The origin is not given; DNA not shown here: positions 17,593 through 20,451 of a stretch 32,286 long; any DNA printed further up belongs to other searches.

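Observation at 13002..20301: Unassigned five-gene module: DNA-binding cyclase divergent from a MinD-like / HAMP-sensor / dehydrogenase / SAHH-like operon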

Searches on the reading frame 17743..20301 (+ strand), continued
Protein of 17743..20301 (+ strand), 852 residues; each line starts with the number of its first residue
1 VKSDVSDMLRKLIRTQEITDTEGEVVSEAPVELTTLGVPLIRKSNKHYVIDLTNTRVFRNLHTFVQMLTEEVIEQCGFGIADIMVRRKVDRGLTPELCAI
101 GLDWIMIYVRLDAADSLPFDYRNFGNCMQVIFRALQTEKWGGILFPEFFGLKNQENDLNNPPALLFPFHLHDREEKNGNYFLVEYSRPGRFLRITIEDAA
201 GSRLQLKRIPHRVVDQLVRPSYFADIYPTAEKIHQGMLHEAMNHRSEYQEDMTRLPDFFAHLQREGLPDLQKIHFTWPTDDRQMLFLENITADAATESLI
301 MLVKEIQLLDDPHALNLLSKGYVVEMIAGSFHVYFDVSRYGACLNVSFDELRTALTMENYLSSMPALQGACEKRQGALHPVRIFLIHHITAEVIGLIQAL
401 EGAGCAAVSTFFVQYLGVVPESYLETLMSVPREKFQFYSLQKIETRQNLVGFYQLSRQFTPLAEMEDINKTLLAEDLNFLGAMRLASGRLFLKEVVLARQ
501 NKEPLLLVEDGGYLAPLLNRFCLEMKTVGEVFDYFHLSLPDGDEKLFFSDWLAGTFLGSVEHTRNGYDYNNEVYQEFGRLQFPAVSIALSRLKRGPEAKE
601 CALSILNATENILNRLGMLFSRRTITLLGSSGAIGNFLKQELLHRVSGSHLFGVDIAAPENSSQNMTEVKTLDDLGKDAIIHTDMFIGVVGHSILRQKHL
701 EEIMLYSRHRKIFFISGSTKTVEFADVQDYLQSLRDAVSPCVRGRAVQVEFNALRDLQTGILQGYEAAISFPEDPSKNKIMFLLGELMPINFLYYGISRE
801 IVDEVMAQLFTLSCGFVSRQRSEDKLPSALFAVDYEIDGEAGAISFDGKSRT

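Call 22: fold_search(model_id=the predicted structure, library=pdb)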
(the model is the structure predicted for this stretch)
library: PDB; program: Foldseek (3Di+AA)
matches with E <= 10: 1643; with E <= 0.001: 113
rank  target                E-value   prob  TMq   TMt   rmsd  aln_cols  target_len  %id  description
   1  3x2f_A                6.1e-14  1.00  0.34  0.67   5.6       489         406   14  A Thermophilic S-Adenosylhomocysteine Hydrolase (released 2015-05-06)
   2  3gvp_A                7.2e-14  1.00  0.34  0.63   6.2       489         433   16  Human SAHH-like domain of human adenosylhomocysteinase 3 (released 2009-06-09)
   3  5tov_B                8.0e-14  1.00  0.36  0.72   4.7       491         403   14  Crystal structure of the inactive form of S-adenosyl-L-homocysteine hydrolase from Thermotoga maritima in binary compl (released 2017-07-05)
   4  4lvc_A                1.5e-13  1.00  0.36  0.62   7.5       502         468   14  Crystal structure of S-adenosyl-L-homocysteine hydrolase from Bradyrhizobium elkanii in complex with adenosine (released 2014-07-30)
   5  5tj9_A                1.8e-13  1.00  0.37  0.60   7.5       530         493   14  2.6 Angstrom Crystal Structure of S-adenosylhomocysteinase from Cryptosporidium parvum in Complex with Aristeromycin a (released 2016-10-19)
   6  5jxw_C                2.1e-13  1.00  0.35  0.59   7.7       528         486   13  2.25 Angstrom Crystal Structure of S-adenosylhomocysteinase from Cryptosporidium parvum in Complex with Neplanocin-A a (released 2016-05-25)
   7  7o5l_A                2.4e-13  1.00  0.37  0.71   4.6       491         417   13  Crystal structure of S-adenosyl-L-homocysteine hydrolase from Synechocystis sp. PCC 6803 cocrystallized with adenosine (released 2022-04-20)
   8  5hm8_H                2.4e-13  1.00  0.37  0.61   7.6       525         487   13  2.85 Angstrom Crystal Structure of S-adenosylhomocysteinase from Cryptosporidium parvum in Complex with Adenosine and  (released 2016-01-27)
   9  5jpi_D                2.4e-13  1.00  0.36  0.60   7.6       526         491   14  2.15 Angstrom Crystal Structure of S-adenosylhomocysteinase from Cryptosporidium parvum in Complex with D-Eritadenine  (released 2016-05-18)
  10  5utu_C                2.5e-13  1.00  0.36  0.59   7.9       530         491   14  2.65 Angstrom Resolution Crystal Structure of S-adenosylhomocysteinase from Cryptosporidium parvum in Complex with SAH (released 2017-03-01)
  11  7o5l_C                2.7e-13  1.00  0.36  0.69   5.3       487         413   13  Crystal structure of S-adenosyl-L-homocysteine hydrolase from Synechocystis sp. PCC 6803 cocrystallized with adenosine (released 2022-04-20)
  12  5v96_A                2.7e-13  1.00  0.36  0.62   6.2       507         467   17  Crystal Structure of S-adenosyl-l-homocysteine Hydrolase from Naegleria fowleri with bound NAD and Adenosine (released 2017-05-10)
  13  5utu_H                3.1e-13  1.00  0.36  0.59   8.3       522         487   15  2.65 Angstrom Resolution Crystal Structure of S-adenosylhomocysteinase from Cryptosporidium parvum in Complex with SAH (released 2017-03-01)
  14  1v8b_A                3.3e-13  1.00  0.37  0.63   6.5       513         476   14  Crystal structure of a hydrolase (released 2004-10-26)
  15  9pdh_B                3.3e-13  1.00  0.35  0.64   6.4       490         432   16  X-ray structure of WT Drosophila Ahcy bound to NAD and adenosine at 2.50 A (released 2025-09-17)
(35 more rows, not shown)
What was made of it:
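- On S-adenosylhomocysteine hydrolase (AdoHcyase, PF05221/PF00670): Foldseek: the top 50 PDB hits are all SAHH, E 6e-14 to 4e-12, TM to target 0.57-0.72 (call 22).
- Closest known: S-adenosyl-L-homocysteine hydrolase. Same: The C-terminal ~475 residues of BIG have the two-domain SAHH fold (call 22).
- Checked: It is confirmed by fold: the top 50 Foldseek PDB hits are all SAHH, E 6e-14, TM to target 0.6-0.72 (call 22).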

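Call 38: search_protein_families(library=pfam, proteins=[L031:2881-3471:+, L062:2133-4130:-, L062:4787-6994:-, L064:5531-5980:+, L055:14577-14948:+, L032:3046-3384:+, L032:336-2156:+, L076:6491-7978:+, L077:4932-5357:+], max_evalue=0.001)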
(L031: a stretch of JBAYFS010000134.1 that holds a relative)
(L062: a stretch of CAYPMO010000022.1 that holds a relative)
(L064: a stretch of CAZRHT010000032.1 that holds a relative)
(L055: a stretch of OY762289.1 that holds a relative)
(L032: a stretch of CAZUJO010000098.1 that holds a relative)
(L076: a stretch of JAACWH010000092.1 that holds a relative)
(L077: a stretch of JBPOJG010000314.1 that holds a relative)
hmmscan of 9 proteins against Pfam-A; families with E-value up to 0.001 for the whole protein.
L031:2881-3471:+ (196 aa): 1 family
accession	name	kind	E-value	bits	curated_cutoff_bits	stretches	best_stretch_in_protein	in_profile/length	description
PF06172.17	Cupin_5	-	3.3e-30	105.4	25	1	34-170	2-137/139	Cupin superfamily (DUF985)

L062:2133-4130:- (665 aa): 1 family
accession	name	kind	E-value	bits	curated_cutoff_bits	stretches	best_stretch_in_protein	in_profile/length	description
PF00860.26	Xan_ur_permease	-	1e-51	176.4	27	1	115-494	3-385/389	Permease family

L062:4787-6994:- (735 aa): 4 families
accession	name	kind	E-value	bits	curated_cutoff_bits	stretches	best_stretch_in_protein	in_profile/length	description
PF07228.17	SpoIIE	-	1.2e-49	169.3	25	1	529-718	1-190/192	Stage II sporulation protein E (SpoIIE)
PF22673.2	MCP-like_PDC_1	-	8.2e-28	97.5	27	1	176-292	2-112/113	Methyl-accepting chemotaxis protein-like, first PDC sensor domain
PF00672.30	HAMP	-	1.4e-15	57.8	25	1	418-468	2-51/53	HAMP domain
PF02743.24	dCache_1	-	1.3e-12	48.2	45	1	212-382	74-239/240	Cache domain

L064:5531-5980:+ (149 aa): 1 family
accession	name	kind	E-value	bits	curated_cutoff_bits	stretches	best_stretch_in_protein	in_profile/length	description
PF13581.12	HATPase_c_2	-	8.1e-25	87.7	27.4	1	21-146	1-127/127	Histidine kinase-like ATPase domain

L055:14577-14948:+ (123 aa): 2 families
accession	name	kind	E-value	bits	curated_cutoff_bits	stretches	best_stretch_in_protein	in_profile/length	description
PF01740.26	STAS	-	2e-13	50.4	22.6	1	8-108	2-103/106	STAS domain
PF13466.11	STAS_2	-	6.7e-10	39.5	29.2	1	19-98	1-79/80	STAS domain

L032:3046-3384:+ (112 aa): 2 families
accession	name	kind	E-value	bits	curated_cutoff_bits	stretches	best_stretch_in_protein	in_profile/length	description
PF01740.26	STAS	-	1.3e-09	38.2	22.6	1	17-104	15-103/106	STAS domain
PF13466.11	STAS_2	-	5.1e-08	33.4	29.2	1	19-93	5-78/80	STAS domain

L032:336-2156:+ (606 aa): 0 families

L076:6491-7978:+ (495 aa): 1 family
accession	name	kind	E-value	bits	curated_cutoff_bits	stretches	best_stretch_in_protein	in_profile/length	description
PF00107.32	ADH_zinc_N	-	2.6e-05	24.6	31.8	1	206-272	14-85/129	Zinc-binding dehydrogenase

L077:4932-5357:+ (141 aa): 1 family
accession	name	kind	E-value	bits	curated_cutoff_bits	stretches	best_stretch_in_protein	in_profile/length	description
PF00293.34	NUDIX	-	0.00025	21.5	21.1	1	17-118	14-118/134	NUDIX domain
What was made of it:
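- Some MinD-less BIG loci carry a nucleobase permease instead (call 38).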

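Call 54: search_protein_families(library=pfam, proteins=[L035:4063-4443:-, L035:3510-3842:-, L035:7217-8017:-, L058:6421-7968:-, L058:5940-6440:-, L073:6177-7445:-, L073:10504-10998:+, L070:1327-1659:-, L070:4135-4866:+, L032:2163-3059:+], max_evalue=0.001)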
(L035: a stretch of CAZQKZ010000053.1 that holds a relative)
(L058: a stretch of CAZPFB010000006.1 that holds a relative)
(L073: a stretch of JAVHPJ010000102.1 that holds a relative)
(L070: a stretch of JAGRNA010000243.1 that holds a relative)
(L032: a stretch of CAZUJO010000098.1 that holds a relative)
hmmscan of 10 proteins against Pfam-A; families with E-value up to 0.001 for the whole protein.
L035:4063-4443:- (126 aa): 0 families

L035:3510-3842:- (110 aa): 0 families

L035:7217-8017:- (266 aa): 1 family
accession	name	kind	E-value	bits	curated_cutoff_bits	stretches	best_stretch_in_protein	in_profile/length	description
PF00905.27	Transpeptidase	-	1.2e-28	100.6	22.1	1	37-244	2-282/299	Penicillin binding protein transpeptidase domain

L058:6421-7968:- (515 aa): 0 families

L058:5940-6440:- (166 aa): 1 family
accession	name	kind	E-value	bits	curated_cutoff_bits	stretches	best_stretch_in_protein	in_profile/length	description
PF13690.11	CheX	-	3.7e-09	36.9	27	1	49-144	4-93/94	Chemotaxis phosphatase CheX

L073:6177-7445:- (422 aa): 0 families

L073:10504-10998:+ (164 aa): 0 families

L070:1327-1659:- (110 aa): 0 families

L070:4135-4866:+ (243 aa): 1 family
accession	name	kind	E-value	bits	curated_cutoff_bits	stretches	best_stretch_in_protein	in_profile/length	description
PF07947.19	YhhN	-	2.6e-36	125.5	25.6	1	51-226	3-181/182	YhhN family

L032:2163-3059:+ (298 aa): 4 families
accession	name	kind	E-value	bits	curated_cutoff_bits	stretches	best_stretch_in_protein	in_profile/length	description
PF06325.19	PrmA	-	3.2e-48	165.2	22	1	22-294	29-295/296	Ribosomal protein L11 methyltransferase (PrmA)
PF03602.21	Cons_hypoth95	-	1.3e-05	25.4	24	1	147-205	30-88/182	Conserved hypothetical protein 95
PF05175.20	MTS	-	5.1e-05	23.4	23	1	158-204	31-78/170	Methyltransferase small domain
PF13649.12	Methyltransf_25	-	0.00032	21.8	27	1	163-211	2-52/97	Methyltransferase domain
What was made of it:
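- Tried and rejected: They vary: PrmA, PBP, CheX, YhhN (calls 38, 54).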

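Call 56: search_protein_families(library=ncbifam, proteins=[L012:10634-12100:-, L031:2881-3471:+, L062:2133-4130:-, L077:4932-5357:+, L076:6491-7978:+], max_evalue=0.00001)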
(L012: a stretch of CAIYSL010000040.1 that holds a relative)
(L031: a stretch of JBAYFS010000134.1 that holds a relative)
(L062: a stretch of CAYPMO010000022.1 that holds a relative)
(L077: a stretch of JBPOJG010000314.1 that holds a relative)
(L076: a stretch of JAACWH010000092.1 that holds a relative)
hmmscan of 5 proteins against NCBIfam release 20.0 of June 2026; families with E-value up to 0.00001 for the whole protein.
L012:10634-12100:- (488 aa): 36 families (the best 25 are shown)
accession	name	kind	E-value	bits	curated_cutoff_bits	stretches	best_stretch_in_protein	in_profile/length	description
NF004701.0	PRK06038.1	equivalog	2.3e-141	471.4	609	1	35-469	4-427/432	N-ethylammeline chlorohydrolase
NF006549.0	PRK09045.1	equivalog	1.4e-128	429.3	540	1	31-462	4-433/444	TRZ/ATZ family hydrolase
NF006252.0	PRK08393.1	equivalog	7.3e-121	404.1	617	1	61-465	25-420/424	N-ethylammeline chlorohydrolase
NF005557.0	PRK07228.1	equivalog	2.6e-104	349.4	522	1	37-467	3-436/445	5'-deoxyadenosine deaminase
NF012037.0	PRK15493.1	equivalog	1.9e-92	310.4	779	1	42-455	8-420/435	bifunctional S-methyl-5'-thioadenosine deaminase/S-adenosylhomocysteine deaminase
NF004995.0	PRK06380.1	subfamily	5.6e-83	279.3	567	1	81-457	40-412/418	metal-dependent hydrolase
NF005211.0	PRK06687.1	equivalog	1.1e-82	278.1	703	1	61-454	26-419/419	TRZ/ATZ family protein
NF006055.0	PRK08203.1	equivalog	2.3e-74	250.6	532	1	38-469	8-451/455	8-oxoguanine deaminase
NF009059.0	PRK12393.1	equivalog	7e-60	203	543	2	225-462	214-449/460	amidohydrolase family protein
NF006056.0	PRK08204.1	subfamily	3e-59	201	391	1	37-469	5-441/449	hypothetical protein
TIGR02967.1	guan_deamin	equivalog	1.3e-57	195.6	375.4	1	54-411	4-364/401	guanine deaminase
TIGR03314.1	Se_ssnA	subfamily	2.7e-57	194.6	455.5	1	38-467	2-436/441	putative selenium metabolism protein SsnA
NF005540.0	PRK07203.1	equivalog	3.3e-57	194.1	444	1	37-468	2-438/444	putative aminohydrolase SsnA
NF006679.0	PRK09228.1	subfamily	3.8e-47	161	351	1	61-411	36-389/433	guanine deaminase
NF004801.0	PRK06151.1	subfamily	6.8e-46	157.1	416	1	175-467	165-461/491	chlorohydrolase family protein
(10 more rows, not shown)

L031:2881-3471:+ (196 aa): 0 families

L062:2133-4130:- (665 aa): 6 families
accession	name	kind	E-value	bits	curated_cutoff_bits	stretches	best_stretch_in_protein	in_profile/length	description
TIGR03173.1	pbuX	subfamily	4.7e-71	239.7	414.15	1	118-528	1-406/407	xanthine permease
TIGR00801.1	ncs2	superfamily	8.2e-58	196.3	291.8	1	109-527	1-415/415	NCS2 family nucleobase:cation symporter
NF007995.0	PRK10720.1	equivalog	2.2e-23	82.8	477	1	103-536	5-414/429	uracil permease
NF037981.1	NCS2_1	subfamily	2.7e-12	46.2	40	1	116-523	4-416/419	purine/pyrimidine permease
NF008502.0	PRK11412.1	equivalog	3.1e-10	39.8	370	1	114-528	9-427/433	uracil/xanthine transporter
TIGR03616.1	RutG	equivalog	2.3e-09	36.5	758.65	1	106-529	23-426/429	pyrimidine utilization transport protein G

L077:4932-5357:+ (141 aa): 0 families

L076:6491-7978:+ (495 aa): 4 families
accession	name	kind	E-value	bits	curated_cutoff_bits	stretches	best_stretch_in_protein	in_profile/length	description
NF007489.0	PRK10083.1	equivalog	3.1e-10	39.5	376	1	51-245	29-225/339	Zn-dependent oxidoreductase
NF007375.0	PRK09880.1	equivalog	6.8e-10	38.2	469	1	130-267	122-257/344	L-idonate 5-dehydrogenase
TIGR00692.1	tdh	equivalog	5.7e-09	35.5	458.35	1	43-244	20-224/340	L-threonine 3-dehydrogenase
NF003808.0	PRK05396.1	equivalog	5.6e-08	32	380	1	43-244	22-226/341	L-threonine 3-dehydrogenase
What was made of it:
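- In other lineages BIG sits beside an NCS2 nucleobase permease, a NUDIX gene or an MtaD/5'-deoxyadenosine-deaminase-like gene (calls 38, 56).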
